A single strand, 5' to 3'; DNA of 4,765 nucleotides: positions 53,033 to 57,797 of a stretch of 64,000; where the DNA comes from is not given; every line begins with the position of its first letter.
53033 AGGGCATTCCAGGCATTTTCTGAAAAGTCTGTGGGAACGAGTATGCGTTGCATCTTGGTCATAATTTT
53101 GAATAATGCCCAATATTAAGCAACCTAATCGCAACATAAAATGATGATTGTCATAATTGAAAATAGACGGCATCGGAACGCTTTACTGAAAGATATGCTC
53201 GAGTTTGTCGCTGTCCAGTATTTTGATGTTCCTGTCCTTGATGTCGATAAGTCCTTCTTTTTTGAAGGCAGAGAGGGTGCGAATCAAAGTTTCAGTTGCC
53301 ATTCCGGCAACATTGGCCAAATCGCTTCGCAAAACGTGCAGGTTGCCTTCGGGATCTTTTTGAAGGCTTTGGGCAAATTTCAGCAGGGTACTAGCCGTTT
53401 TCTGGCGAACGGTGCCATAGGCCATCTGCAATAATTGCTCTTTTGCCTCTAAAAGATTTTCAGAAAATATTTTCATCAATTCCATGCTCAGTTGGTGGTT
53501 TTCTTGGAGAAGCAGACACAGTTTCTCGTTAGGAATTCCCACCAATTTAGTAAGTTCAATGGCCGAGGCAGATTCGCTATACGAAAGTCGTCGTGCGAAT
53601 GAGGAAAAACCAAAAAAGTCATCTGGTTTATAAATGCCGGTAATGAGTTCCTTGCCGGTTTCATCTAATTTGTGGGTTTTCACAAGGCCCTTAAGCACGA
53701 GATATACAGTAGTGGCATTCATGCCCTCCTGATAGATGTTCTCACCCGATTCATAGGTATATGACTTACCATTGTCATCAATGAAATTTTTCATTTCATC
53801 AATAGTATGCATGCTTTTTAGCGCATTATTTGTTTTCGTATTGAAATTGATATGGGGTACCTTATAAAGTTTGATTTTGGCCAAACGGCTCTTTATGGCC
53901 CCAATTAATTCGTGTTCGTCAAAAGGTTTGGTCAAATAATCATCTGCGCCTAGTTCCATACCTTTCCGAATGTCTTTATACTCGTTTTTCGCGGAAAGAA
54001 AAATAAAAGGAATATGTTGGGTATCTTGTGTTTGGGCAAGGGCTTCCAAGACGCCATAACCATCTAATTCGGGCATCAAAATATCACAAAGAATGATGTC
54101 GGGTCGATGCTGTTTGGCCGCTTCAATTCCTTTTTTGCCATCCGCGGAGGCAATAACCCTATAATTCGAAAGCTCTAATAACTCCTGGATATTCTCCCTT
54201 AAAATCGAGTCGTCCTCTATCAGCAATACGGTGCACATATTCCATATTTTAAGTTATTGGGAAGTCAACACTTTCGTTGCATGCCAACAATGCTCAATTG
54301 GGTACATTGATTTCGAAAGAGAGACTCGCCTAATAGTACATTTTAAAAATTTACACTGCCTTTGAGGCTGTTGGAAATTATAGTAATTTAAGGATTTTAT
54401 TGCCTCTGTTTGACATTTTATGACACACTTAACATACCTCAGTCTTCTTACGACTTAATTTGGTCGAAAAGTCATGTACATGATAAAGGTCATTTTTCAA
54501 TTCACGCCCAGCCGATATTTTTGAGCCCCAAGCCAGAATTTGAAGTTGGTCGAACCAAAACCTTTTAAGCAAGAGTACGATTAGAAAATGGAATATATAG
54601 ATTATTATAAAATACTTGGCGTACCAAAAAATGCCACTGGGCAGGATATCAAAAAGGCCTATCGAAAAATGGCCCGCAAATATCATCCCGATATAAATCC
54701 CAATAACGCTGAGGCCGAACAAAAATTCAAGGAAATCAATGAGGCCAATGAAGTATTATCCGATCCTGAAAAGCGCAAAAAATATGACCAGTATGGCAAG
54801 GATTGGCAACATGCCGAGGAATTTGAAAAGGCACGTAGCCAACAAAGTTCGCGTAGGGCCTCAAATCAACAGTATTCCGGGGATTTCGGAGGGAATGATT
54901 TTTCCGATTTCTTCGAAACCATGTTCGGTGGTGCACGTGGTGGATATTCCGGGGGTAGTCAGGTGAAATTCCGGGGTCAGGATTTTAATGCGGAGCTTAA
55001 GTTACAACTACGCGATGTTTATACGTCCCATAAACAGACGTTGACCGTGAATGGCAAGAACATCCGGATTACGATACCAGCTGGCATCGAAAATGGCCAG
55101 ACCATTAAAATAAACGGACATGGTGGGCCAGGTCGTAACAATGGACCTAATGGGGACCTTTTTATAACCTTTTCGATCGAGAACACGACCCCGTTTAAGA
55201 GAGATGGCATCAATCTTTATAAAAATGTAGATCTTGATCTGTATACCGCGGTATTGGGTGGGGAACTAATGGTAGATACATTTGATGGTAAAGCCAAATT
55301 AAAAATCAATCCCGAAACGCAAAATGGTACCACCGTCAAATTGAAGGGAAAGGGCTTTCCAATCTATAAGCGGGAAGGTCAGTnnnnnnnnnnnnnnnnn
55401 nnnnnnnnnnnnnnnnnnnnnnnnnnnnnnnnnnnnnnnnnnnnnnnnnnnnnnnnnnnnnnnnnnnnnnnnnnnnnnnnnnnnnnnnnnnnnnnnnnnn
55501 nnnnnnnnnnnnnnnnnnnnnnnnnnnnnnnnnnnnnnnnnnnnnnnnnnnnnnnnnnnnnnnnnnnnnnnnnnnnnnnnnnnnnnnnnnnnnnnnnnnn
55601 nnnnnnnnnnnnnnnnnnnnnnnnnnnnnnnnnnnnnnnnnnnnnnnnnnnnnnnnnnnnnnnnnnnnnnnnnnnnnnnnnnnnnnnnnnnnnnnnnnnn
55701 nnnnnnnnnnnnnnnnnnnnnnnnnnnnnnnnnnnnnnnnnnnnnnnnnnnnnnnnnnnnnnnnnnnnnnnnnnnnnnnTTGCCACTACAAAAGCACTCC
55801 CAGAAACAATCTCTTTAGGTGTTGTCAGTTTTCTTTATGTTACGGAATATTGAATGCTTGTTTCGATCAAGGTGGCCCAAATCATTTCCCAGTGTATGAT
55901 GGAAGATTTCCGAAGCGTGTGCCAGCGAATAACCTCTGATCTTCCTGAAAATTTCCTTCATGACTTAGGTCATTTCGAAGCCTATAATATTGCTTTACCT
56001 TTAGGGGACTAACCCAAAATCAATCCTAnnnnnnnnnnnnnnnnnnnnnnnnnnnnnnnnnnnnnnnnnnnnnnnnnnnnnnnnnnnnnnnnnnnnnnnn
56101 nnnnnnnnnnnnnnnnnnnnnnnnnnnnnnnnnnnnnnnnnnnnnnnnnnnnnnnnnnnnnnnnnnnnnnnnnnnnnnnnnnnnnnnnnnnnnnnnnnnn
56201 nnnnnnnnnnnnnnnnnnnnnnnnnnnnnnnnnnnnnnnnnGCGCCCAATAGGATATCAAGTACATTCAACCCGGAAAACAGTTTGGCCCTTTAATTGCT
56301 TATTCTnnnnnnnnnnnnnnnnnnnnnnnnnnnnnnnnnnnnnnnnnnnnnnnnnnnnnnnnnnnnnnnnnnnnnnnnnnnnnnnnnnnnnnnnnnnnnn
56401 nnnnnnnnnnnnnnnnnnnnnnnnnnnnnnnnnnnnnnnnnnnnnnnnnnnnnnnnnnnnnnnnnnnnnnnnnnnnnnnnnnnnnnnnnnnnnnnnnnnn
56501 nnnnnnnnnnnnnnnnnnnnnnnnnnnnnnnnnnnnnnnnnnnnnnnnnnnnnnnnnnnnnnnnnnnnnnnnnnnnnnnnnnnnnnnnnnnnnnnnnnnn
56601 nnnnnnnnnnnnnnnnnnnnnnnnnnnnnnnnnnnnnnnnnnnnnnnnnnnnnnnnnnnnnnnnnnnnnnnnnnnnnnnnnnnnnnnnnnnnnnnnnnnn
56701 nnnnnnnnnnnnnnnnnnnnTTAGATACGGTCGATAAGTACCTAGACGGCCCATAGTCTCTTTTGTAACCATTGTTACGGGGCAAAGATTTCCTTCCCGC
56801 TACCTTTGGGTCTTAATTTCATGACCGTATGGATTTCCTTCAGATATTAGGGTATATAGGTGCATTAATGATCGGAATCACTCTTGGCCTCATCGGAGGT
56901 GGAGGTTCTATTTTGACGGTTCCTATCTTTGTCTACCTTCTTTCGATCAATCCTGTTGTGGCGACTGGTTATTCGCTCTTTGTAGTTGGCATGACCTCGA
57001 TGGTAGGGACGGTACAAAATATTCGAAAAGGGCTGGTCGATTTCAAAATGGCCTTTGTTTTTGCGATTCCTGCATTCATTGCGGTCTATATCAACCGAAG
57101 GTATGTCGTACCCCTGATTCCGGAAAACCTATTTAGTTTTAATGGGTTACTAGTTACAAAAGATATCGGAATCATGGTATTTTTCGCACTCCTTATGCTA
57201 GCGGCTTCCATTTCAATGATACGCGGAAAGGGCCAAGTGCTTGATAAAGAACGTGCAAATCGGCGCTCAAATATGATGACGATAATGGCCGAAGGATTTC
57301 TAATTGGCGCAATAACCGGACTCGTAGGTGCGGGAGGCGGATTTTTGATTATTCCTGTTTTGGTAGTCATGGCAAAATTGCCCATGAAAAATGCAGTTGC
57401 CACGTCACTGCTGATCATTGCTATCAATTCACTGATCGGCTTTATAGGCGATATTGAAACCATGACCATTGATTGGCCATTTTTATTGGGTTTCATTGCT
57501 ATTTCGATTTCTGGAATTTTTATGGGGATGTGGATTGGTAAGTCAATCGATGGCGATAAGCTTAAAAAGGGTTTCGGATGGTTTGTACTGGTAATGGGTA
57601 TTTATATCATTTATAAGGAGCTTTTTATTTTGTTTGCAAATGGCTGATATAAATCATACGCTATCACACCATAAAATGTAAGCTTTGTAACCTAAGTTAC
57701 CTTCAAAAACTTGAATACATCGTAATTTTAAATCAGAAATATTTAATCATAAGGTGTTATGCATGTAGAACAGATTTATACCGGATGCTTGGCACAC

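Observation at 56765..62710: A second operator family (GTAAC-N4-GTTAC) with identical promoter geometry controls the sulfide-oxidation genes, with no regulator in sight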

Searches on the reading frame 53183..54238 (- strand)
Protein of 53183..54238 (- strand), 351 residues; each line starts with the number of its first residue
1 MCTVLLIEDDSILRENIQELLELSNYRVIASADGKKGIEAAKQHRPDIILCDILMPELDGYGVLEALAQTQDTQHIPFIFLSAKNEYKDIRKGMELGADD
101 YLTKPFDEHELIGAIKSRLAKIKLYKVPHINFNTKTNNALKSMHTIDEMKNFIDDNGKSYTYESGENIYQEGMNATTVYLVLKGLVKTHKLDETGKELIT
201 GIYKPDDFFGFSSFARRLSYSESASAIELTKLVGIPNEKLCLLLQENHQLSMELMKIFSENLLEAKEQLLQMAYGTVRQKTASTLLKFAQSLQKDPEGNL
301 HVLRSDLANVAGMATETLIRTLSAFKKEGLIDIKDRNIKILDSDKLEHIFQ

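Call 8: search_protein_families(library=pfam, proteins=[window:53183-54238:-])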
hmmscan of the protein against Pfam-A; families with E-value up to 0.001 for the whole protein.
window:53183-54238:- (351 aa): 3 families
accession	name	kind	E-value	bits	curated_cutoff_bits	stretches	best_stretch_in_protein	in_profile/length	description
PF00072.30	Response_reg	-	2.1e-29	102.4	30.2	1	4-115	1-110/111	Response regulator receiver domain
PF00027.35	cNMP_binding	-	1.3e-14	54.4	27.5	1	161-246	3-88/89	Cyclic nucleotide-binding domain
PF13545.12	HTH_Crp_2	-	3e-14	53.1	27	1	279-348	1-69/70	Crp-like helix-turn-helix domain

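Call 47: search_protein_families(library=ncbifam, proteins=[window:53183-54238:-], max_evalue=0.001)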
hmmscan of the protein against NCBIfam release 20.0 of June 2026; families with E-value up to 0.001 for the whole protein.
window:53183-54238:- (351 aa): 107 families (the best 25 are shown)
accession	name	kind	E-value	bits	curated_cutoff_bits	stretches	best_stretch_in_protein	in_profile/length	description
NF041733.1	resp_reg_CseB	equivalog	6.1e-30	104.3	350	1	3-130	2-126/228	two-component system response regulator CseB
NF007135.0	PRK09581.1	equivalog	2.5e-27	95.8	474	1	4-144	4-143/457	PleD family two-component system response regulator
NF040689.1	MtrAB_MtrA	equivalog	7.6e-27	94.1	300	1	4-127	1-121/219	MtrAB system response regulator MtrA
NF045944.1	ResRegRpaBCyano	equivalog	3.9e-26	91.8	330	1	5-132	1-125/229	response regulator transcription factor RpaB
TIGR02154.1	PhoB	equivalog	7.3e-26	90.9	296.2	1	3-123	4-124/226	phosphate regulon transcriptional regulator PhoB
NF051850.1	RespRegRprY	equivalog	5.6e-24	84.8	370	1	3-131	6-132/234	response regulator transcription factor RprY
TIGR01387.1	cztR_silR_copR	subfamily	1.6e-23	83.5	279.2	1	4-127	1-122/218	heavy metal response regulator transcription factor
NF033120.0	vanR_FM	exception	1.5e-22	80.3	460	1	3-131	5-130/231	vancomycin resistance response regulator transcription factor, VanR-F/VanR-M family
NF053854.1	RespRegPhoBBctds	equivalog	1.7e-22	79.9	270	1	4-127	1-123/225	two-component system response regulator PhoB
NF040534.1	resp_reg_YycF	equivalog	3e-22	79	340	1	4-126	3-122/231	response regulator YycF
NF045991.1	RespRegCtrARhodob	equivalog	3.2e-22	79.4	350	1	4-147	3-144/224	response regulator transcription factor CtrA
NF045505.1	RR_RssB_Pseudo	equivalog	4.4e-22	78.7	700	1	3-124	7-127/394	two-component system response regulator RssB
NF008199.0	PRK10955.1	equivalog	1.5e-21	77.4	341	1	1-186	1-173/232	envelope stress response regulator transcription factor CpxR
NF033117.2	vanR_ACDEGLN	exception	1.6e-21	76.9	350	1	4-137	1-131/226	VanR-ABDEGLN family response regulator transcription factor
NF008365.0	PRK11161.1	subfamily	2.9e-20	72.6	228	1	144-349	37-242/250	fumarate/nitrate reduction transcriptional regulator Fnr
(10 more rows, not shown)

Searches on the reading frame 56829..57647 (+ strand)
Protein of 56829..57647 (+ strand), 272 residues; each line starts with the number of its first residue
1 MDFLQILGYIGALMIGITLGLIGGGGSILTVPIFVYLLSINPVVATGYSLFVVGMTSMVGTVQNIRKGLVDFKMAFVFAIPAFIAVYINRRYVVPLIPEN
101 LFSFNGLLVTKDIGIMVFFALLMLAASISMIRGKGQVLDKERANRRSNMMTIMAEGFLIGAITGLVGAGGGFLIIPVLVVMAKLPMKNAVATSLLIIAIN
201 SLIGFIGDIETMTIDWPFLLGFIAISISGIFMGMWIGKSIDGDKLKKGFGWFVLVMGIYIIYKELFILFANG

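Call 8: search_protein_families(library=pfam, proteins=[window:56829-57647:+])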
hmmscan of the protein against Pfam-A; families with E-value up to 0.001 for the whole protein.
window:56829-57647:+ (272 aa): 1 family
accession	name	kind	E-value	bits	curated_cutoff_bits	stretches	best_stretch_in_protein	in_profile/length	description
PF01925.25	TauE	-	3.4e-43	148.4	32.6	1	11-259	4-236/237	Sulfite exporter TauE/SafE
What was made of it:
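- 56829..57647 (+): TauE/SafE-family sulfite exporter gene (272 aa). Pfam PF01925, E 3e-43 (call 8).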

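Call 47: search_protein_families(library=ncbifam, proteins=[window:56829-57647:+], max_evalue=0.001)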
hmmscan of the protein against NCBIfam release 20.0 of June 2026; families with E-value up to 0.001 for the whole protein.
window:56829-57647:+ (272 aa): 0 families
